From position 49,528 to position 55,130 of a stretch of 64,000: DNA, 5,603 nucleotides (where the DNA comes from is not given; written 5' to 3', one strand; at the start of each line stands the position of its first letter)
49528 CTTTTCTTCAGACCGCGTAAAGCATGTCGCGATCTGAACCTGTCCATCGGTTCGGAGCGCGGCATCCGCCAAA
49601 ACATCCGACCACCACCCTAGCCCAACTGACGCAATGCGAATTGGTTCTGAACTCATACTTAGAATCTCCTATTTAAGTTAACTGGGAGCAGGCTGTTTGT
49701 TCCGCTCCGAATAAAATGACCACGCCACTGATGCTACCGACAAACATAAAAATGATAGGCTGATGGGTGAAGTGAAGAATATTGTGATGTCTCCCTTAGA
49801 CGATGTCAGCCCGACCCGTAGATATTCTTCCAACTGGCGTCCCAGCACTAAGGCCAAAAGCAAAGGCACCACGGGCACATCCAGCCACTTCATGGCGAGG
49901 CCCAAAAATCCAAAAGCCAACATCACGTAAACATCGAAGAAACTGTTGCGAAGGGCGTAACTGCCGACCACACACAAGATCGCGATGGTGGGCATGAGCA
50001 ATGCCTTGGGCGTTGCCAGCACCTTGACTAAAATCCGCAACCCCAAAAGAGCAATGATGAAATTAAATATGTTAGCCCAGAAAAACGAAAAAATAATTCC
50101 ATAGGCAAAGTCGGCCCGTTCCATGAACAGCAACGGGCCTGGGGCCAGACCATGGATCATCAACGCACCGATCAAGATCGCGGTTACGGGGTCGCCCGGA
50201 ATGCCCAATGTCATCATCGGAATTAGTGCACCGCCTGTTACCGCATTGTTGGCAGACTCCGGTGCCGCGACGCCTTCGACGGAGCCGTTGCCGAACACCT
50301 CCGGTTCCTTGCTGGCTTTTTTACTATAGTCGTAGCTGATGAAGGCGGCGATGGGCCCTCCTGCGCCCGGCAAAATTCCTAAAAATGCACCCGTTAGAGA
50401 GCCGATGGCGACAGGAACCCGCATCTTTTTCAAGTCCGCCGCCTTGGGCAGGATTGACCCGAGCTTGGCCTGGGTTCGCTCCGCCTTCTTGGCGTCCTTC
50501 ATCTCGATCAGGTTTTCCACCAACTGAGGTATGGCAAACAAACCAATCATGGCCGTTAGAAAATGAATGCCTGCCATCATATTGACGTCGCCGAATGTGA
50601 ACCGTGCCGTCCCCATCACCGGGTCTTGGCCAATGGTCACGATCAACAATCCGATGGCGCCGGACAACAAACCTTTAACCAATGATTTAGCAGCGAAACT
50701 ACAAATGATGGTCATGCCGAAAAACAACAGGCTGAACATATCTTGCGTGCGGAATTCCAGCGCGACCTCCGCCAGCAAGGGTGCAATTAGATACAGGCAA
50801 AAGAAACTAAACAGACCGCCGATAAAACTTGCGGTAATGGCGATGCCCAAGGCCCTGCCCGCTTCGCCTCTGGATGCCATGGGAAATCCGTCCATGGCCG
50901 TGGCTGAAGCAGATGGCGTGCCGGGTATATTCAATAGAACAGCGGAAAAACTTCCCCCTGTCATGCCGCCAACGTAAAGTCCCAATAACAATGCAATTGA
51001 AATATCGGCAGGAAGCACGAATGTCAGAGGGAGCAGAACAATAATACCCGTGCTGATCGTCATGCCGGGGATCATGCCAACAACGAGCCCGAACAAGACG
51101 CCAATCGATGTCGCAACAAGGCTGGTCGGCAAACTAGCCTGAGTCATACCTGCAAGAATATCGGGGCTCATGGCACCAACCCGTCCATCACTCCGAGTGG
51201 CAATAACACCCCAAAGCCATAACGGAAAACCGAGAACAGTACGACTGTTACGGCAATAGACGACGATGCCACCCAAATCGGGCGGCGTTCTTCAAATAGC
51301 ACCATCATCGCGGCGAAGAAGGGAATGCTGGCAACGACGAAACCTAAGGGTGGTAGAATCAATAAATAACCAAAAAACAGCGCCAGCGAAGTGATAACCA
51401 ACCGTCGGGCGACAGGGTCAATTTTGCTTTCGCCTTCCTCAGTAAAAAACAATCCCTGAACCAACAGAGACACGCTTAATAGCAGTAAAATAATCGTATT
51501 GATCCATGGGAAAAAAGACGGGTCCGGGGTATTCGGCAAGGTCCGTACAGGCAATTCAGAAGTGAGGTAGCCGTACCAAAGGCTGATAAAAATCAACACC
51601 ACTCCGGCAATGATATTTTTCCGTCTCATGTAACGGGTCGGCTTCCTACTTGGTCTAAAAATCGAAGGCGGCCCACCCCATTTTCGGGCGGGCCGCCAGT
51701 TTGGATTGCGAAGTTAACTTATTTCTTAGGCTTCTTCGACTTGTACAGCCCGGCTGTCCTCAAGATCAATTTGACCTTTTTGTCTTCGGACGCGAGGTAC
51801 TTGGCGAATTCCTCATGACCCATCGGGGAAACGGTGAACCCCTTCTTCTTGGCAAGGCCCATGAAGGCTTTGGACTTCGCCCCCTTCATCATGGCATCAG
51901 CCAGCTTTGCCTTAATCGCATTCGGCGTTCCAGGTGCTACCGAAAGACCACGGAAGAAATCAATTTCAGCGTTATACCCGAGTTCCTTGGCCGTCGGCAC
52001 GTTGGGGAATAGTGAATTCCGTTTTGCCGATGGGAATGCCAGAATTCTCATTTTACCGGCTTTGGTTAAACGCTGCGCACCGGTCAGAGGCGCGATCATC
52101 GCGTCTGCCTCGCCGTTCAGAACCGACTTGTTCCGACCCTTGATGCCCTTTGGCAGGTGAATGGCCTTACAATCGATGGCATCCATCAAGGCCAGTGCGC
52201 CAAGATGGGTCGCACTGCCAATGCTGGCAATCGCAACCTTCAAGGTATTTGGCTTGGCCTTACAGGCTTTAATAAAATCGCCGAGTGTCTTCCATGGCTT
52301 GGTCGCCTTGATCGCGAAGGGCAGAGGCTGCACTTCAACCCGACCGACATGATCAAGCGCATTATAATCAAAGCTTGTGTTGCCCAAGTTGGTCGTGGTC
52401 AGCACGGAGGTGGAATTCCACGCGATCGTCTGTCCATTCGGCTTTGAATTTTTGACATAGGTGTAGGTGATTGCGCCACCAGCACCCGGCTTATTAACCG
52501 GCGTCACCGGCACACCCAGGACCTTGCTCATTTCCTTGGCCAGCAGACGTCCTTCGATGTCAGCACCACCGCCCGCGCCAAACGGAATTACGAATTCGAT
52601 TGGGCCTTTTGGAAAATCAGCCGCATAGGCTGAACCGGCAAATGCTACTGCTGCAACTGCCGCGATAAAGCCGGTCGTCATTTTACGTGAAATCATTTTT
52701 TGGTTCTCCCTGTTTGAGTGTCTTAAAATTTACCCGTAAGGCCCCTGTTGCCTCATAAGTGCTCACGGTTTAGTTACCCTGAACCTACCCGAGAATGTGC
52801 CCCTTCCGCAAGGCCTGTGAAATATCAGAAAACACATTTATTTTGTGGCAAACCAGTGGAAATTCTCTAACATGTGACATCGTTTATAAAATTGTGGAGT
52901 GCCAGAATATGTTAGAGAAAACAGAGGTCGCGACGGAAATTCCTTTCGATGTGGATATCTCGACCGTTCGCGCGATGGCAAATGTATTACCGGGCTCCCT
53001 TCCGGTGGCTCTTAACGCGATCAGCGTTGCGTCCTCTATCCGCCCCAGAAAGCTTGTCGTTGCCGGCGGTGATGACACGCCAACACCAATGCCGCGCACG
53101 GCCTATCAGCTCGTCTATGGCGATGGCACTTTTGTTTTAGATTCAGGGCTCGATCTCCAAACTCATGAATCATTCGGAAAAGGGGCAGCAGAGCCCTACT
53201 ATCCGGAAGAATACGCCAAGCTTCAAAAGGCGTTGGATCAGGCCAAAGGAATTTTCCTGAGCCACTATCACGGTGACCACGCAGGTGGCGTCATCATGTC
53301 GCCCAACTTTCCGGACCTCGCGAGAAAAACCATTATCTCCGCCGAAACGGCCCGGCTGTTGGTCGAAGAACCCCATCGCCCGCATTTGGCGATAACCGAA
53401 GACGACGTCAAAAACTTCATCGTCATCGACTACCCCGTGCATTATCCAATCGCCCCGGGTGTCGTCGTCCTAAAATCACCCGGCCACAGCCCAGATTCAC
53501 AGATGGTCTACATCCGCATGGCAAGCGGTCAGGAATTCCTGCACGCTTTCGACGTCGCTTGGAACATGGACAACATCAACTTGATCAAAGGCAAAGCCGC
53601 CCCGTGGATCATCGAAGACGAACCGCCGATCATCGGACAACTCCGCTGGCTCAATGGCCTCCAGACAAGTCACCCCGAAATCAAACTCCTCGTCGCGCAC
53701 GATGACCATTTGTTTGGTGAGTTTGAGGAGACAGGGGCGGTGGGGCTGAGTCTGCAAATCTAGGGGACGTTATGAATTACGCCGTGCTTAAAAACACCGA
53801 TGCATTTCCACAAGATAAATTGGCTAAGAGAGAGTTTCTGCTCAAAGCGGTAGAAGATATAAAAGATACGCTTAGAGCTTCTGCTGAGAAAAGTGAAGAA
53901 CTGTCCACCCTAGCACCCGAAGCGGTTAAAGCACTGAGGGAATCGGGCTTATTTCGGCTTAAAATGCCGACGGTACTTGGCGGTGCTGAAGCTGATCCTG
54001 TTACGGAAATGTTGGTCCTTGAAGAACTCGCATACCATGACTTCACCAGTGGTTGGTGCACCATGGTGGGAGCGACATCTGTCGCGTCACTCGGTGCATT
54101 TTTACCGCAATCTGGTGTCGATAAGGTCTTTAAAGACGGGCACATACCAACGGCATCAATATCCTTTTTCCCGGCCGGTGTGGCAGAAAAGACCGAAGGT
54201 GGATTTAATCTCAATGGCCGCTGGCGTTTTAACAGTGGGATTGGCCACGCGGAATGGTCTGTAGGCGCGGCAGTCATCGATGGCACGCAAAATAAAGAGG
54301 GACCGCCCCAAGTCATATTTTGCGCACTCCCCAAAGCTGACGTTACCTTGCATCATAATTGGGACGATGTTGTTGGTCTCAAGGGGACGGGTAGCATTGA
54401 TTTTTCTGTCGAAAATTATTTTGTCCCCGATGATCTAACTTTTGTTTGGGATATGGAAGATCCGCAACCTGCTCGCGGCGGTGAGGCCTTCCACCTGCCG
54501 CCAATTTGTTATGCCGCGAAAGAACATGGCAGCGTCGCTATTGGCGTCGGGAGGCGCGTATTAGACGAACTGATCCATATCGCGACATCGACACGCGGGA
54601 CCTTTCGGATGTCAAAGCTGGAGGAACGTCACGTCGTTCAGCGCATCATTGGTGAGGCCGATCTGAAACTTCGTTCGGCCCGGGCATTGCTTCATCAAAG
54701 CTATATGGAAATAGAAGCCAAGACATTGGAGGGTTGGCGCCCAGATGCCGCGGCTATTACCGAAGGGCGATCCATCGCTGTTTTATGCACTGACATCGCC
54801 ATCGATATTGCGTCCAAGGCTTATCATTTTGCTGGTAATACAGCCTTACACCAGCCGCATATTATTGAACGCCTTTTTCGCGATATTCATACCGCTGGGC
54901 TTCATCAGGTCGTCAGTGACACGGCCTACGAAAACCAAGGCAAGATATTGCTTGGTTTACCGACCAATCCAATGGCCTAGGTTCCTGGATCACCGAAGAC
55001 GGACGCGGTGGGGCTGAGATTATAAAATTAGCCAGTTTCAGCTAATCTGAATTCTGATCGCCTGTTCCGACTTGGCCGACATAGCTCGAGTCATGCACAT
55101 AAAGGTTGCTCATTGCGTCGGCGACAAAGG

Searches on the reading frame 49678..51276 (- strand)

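Call 57: search_protein_families(library=pfam, proteins=[window:49678-51276:-], max_evalue=0.00001)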
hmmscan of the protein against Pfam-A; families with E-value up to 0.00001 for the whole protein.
window:49678-51276:- (532 aa): 1 family
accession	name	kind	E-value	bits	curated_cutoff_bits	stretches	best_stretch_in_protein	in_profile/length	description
PF01970.21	TctA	-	1.2e-147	492.5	28.9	1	53-474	1-423/423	Tripartite tricarboxylate transporter TctA family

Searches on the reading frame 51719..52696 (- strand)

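Call 57: search_protein_families(library=pfam, proteins=[window:51719-52696:-], max_evalue=0.00001)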
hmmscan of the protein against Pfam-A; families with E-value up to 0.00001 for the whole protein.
window:51719-52696:- (325 aa): 1 family
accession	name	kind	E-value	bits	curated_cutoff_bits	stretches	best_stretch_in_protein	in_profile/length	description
PF03401.19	TctC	-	3e-41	142.2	27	1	50-317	3-274/274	Tripartite tricarboxylate transporter family receptor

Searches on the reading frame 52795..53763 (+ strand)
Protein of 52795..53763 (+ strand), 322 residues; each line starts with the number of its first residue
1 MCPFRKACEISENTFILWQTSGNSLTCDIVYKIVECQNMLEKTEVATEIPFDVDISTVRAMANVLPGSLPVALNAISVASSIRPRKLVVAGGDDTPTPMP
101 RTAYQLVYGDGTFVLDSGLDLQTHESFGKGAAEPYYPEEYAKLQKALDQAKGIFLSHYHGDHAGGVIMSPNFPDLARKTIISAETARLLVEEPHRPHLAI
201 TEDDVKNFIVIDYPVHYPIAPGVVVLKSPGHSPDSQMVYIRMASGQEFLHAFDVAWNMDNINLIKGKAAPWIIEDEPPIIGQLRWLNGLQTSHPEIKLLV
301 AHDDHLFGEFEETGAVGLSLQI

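Call 57: search_protein_families(library=pfam, proteins=[window:52795-53763:+], max_evalue=0.00001)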
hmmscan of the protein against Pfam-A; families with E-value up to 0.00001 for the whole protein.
window:52795-53763:+ (322 aa): 1 family
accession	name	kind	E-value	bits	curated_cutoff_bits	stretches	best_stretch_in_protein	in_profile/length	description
PF00753.33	Lactamase_B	-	8.4e-07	29.6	22.7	1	98-166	3-60/196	Metallo-beta-lactamase superfamily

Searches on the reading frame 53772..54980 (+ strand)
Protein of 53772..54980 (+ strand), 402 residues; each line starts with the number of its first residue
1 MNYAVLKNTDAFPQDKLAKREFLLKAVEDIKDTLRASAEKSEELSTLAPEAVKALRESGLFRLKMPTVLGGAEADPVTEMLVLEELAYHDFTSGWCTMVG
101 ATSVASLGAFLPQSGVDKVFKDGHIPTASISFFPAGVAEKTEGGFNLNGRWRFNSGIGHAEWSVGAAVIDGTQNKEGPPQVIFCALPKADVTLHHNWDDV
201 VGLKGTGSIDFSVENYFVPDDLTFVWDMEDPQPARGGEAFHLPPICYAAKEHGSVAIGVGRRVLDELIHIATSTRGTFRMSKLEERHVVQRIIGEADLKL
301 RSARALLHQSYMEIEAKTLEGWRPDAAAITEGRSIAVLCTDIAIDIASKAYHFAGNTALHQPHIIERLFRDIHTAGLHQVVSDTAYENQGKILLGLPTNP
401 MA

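Call 57: search_protein_families(library=pfam, proteins=[window:53772-54980:+], max_evalue=0.00001)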
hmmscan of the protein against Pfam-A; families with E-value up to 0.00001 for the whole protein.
window:53772-54980:+ (402 aa): 3 families
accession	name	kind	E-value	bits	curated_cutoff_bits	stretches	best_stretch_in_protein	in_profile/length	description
PF08028.16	Acyl-CoA_dh_2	-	1e-22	81.3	22.7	1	252-382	3-133/134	Acyl-CoA dehydrogenase, C-terminal domain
PF02771.21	Acyl-CoA_dh_N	-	4.4e-08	33.9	22.9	1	31-101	16-86/113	Acyl-CoA dehydrogenase, N-terminal domain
PF00441.29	Acyl-CoA_dh_1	-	1.2e-06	29.2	22.4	1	253-374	19-130/150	Acyl-CoA dehydrogenase, C-terminal domain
